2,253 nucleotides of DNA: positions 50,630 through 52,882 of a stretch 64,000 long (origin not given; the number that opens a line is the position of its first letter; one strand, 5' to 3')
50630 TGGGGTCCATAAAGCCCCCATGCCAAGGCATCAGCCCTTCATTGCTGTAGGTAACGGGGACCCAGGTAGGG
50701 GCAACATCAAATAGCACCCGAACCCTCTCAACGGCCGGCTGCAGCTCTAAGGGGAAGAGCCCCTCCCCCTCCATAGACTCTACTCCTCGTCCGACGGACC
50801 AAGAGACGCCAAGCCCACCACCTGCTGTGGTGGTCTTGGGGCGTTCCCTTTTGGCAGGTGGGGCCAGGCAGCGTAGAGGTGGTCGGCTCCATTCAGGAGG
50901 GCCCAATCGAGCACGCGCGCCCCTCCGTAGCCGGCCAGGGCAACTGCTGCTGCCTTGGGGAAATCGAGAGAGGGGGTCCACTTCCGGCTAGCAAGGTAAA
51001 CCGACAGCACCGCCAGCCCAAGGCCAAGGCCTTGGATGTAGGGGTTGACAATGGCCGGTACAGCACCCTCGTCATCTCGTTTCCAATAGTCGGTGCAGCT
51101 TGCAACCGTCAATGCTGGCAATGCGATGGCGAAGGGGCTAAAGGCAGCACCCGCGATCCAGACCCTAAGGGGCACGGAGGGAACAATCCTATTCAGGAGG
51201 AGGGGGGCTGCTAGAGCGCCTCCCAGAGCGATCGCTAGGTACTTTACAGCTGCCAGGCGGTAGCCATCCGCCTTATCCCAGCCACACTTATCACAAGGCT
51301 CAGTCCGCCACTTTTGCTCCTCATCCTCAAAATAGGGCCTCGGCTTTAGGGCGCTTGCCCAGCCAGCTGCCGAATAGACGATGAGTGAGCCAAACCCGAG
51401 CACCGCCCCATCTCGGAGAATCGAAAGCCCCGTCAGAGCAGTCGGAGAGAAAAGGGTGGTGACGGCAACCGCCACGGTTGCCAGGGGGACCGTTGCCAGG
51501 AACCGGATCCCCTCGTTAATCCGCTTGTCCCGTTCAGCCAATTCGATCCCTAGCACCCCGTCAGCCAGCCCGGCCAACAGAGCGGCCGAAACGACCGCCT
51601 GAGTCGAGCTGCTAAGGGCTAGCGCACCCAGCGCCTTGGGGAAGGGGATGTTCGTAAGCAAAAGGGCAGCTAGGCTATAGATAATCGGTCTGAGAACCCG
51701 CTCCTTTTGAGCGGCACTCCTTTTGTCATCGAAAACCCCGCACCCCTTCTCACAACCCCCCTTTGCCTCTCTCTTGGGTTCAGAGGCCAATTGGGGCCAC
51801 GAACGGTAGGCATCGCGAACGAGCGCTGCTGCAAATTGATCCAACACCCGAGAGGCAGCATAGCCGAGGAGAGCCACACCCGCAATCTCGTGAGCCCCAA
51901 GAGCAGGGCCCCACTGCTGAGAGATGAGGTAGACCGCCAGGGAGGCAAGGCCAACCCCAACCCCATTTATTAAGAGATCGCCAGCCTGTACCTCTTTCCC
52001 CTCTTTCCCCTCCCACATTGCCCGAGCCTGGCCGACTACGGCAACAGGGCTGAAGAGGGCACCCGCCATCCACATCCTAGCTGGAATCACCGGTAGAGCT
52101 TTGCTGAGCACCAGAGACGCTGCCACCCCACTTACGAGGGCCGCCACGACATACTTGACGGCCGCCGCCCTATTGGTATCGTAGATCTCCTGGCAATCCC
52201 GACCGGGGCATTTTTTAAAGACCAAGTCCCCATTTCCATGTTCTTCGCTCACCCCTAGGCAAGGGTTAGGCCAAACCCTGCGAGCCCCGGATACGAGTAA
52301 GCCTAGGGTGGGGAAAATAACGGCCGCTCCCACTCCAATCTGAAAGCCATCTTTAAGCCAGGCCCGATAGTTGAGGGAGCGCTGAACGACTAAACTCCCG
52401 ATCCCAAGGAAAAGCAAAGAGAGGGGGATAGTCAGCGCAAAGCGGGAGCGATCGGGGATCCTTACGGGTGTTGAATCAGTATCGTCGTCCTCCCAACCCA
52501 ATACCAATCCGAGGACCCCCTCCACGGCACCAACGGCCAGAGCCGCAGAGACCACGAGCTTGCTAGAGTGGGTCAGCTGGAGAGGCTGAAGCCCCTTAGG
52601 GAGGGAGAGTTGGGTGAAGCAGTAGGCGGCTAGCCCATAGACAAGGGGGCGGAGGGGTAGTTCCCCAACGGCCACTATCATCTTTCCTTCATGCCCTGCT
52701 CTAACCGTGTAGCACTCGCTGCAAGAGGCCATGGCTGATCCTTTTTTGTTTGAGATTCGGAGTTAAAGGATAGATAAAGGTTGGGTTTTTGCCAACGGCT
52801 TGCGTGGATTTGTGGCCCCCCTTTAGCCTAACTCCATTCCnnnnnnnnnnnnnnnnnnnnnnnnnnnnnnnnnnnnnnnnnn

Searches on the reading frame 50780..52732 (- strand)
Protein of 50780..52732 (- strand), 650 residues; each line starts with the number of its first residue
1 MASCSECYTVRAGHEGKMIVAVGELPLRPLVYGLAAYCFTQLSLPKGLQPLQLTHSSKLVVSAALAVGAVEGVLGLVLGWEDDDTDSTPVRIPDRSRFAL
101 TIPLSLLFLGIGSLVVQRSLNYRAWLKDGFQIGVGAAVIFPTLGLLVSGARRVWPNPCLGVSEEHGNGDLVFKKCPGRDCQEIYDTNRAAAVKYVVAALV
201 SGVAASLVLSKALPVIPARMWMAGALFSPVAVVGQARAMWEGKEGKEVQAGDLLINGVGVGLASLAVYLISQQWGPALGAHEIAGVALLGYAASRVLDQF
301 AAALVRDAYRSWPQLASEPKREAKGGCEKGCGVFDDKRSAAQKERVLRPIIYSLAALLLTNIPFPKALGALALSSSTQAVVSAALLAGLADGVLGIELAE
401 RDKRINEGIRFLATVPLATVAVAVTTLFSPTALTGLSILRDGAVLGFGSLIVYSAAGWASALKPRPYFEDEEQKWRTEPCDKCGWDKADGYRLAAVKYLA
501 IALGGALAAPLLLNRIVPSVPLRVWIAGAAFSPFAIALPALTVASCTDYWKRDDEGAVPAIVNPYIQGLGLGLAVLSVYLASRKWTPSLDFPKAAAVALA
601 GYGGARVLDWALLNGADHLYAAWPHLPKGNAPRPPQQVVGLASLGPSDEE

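Call 107: list_cluster_members(proteins=[window:50780-52732:-, window:56883-57626:+, window:63248-63952:-, window:3055-8262:-, window:19917-20384:+, window:26691-27083:+, window:35139-36206:+, window:52841-53791:+, window:47356-48021:+, window:1964-3058:-])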
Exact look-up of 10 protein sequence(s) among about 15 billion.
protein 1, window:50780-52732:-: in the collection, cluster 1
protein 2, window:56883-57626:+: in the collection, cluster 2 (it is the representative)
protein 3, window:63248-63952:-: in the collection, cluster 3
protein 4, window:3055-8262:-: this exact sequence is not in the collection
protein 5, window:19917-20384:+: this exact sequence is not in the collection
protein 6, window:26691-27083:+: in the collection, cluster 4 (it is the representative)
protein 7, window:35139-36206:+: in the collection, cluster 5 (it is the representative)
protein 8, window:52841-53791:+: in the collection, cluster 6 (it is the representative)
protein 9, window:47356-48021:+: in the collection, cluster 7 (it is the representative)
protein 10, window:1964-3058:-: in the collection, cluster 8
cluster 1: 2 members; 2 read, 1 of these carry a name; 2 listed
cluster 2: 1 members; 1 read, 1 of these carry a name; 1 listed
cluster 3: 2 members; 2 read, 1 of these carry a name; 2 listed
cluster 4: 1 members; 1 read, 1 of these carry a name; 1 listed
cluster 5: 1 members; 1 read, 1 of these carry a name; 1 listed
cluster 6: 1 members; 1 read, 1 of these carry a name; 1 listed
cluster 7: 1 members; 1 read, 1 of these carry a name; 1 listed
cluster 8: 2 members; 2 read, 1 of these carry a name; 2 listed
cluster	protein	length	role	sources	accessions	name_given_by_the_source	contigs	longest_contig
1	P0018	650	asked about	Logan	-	-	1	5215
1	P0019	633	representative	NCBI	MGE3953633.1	MAG: hypothetical protein AB7F31_00355 [Parachlamydiales bacterium]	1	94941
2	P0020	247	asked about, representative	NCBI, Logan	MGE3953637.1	MAG: dual specificity protein phosphatase family protein [Parachlamydiales bacterium]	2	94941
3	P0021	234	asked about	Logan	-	-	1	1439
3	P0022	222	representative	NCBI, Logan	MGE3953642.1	MAG: F-box-like domain-containing protein [Parachlamydiales bacterium]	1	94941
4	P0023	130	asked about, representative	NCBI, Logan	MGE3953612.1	MAG: hypothetical protein AB7F31_00245 [Parachlamydiales bacterium]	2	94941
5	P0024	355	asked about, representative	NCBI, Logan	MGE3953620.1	MAG: Lpg1974 family pore-forming outer membrane protein [Parachlamydiales bacterium]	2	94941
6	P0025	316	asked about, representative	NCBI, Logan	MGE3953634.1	MAG: 3-dehydroquinate synthase family protein [Parachlamydiales bacterium]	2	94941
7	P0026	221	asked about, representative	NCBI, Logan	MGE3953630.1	MAG: hypothetical protein AB7F31_00340 [Parachlamydiales bacterium]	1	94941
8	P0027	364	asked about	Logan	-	-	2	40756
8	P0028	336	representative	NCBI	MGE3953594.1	MAG: hypothetical protein AB7F31_00155 [Parachlamydiales bacterium]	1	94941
